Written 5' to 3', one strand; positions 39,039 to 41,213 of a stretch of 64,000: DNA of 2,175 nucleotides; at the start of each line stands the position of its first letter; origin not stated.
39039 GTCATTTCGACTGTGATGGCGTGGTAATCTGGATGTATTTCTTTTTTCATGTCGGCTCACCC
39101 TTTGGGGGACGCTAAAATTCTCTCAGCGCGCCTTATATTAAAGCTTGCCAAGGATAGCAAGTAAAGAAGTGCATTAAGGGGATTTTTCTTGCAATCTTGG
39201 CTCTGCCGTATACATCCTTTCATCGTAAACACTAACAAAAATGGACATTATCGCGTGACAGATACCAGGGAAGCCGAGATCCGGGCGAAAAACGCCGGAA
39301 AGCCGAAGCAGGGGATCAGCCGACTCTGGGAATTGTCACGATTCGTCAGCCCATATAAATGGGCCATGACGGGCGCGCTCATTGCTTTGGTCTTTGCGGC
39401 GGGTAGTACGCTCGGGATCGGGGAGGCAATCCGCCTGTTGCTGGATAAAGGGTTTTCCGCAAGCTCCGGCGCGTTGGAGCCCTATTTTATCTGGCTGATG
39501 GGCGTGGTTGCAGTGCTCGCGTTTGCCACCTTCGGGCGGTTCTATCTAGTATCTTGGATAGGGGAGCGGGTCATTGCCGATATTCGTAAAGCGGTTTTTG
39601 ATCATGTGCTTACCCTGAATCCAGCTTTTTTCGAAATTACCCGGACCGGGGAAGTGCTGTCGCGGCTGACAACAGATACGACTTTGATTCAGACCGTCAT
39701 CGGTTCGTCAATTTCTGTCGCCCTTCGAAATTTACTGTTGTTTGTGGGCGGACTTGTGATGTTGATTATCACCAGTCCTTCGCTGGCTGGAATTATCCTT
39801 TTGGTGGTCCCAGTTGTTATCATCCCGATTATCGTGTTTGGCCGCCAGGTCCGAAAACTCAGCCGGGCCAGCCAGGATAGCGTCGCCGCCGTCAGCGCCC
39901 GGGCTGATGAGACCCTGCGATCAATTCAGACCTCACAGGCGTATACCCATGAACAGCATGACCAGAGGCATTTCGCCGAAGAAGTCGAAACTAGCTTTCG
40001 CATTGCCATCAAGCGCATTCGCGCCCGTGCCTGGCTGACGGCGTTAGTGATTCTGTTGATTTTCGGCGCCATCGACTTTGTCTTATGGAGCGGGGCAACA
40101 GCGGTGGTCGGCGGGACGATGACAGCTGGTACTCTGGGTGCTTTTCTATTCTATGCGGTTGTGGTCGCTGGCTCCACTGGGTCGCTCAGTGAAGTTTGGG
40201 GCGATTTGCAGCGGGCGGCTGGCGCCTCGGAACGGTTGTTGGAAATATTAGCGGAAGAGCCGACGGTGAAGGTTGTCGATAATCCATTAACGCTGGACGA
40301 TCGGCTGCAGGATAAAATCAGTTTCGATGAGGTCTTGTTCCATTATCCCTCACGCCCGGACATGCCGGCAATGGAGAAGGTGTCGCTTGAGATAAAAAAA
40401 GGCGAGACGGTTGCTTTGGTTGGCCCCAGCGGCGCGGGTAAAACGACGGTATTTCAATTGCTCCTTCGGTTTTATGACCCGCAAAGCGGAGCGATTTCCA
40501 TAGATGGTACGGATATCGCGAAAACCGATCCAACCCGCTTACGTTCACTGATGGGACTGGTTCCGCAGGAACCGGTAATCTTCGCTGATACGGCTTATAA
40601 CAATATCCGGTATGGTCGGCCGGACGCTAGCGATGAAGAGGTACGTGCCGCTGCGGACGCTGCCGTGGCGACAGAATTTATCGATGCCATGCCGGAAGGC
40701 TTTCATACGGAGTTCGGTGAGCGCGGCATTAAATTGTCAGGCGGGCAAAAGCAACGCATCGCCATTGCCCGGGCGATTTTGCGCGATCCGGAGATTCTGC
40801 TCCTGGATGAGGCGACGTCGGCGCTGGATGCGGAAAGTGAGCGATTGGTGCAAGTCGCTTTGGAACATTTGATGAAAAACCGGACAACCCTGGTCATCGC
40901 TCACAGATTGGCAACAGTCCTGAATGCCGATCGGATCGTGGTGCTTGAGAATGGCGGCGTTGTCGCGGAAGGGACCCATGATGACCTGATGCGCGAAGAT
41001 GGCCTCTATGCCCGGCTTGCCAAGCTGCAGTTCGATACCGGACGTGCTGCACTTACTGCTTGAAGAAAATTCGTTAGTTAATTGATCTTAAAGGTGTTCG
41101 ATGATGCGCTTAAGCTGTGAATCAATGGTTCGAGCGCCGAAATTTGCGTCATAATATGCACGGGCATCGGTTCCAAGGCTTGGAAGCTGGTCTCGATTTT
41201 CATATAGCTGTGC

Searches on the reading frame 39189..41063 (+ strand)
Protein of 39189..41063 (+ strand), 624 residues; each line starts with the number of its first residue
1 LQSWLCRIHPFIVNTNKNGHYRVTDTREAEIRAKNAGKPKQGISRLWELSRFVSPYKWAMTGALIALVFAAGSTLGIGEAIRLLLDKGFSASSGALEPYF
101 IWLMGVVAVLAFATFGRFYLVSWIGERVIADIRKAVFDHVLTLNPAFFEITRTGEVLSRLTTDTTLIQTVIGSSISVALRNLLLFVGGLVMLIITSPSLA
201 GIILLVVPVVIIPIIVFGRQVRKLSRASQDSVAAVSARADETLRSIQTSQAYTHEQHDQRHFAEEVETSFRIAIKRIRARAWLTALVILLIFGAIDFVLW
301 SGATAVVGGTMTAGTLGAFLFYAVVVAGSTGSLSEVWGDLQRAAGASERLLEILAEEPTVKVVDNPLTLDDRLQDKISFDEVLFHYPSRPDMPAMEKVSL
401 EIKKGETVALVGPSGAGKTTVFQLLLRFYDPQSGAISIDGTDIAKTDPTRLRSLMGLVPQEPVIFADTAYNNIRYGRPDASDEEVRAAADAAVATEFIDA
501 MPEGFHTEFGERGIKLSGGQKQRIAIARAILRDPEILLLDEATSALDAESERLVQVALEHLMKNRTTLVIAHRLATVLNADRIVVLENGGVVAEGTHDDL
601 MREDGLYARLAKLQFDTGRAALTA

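Call 66: search_protein_families(library=pfam, proteins=[window:39189-41063:+], max_evalue=0.00001)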
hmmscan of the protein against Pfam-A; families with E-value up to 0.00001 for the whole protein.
window:39189-41063:+ (624 aa): 3 families
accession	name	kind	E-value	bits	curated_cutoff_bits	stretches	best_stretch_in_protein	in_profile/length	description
PF00664.28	ABC_membrane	-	9.6e-48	163.7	28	1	68-327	13-271/274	ABC transporter transmembrane region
PF00005.33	ABC_tran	-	1.2e-33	117.1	25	1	396-544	2-137/137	ABC transporter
PF02463.25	SMC_N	-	1.5e-07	31.5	40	0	435-585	110-210/220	RecF/RecN/SMC N terminal domain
